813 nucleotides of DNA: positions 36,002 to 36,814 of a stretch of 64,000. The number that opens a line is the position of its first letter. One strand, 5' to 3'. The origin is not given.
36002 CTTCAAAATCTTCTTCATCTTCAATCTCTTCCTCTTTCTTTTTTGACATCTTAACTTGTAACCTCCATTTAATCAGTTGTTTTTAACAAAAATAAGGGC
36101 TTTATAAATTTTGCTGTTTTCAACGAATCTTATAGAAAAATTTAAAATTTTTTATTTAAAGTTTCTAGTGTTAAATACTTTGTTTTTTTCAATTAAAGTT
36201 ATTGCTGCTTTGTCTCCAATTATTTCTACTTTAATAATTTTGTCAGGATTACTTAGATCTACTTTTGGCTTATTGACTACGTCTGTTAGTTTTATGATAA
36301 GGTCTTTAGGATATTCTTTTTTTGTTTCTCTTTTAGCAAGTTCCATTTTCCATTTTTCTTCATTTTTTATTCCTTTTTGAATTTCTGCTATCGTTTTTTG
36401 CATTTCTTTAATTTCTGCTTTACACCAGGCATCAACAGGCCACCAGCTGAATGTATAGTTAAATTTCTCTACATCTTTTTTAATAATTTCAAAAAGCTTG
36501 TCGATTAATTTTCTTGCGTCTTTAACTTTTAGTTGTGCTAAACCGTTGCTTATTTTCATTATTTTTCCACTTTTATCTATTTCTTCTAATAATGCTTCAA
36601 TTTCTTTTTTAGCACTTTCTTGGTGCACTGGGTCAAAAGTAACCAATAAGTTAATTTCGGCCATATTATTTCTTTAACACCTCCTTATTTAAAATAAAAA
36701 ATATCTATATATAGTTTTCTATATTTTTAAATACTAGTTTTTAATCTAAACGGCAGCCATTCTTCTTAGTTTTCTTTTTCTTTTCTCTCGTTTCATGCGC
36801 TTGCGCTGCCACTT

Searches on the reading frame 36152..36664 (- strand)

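Call 10: search_protein_families(library=pfam, proteins=[window:36152-36664:-], max_evalue=0.001)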
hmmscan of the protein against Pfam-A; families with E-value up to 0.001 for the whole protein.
window:36152-36664:- (170 aa): 2 families
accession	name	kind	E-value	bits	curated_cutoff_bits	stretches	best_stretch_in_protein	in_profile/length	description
PF02926.22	THUMP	-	5.5e-05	23.9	20.6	1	121-157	50-83/84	THUMP domain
PF03885.18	DUF327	-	0.00021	21.7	25.8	1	11-112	31-131/143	Protein of unknown function (DUF327)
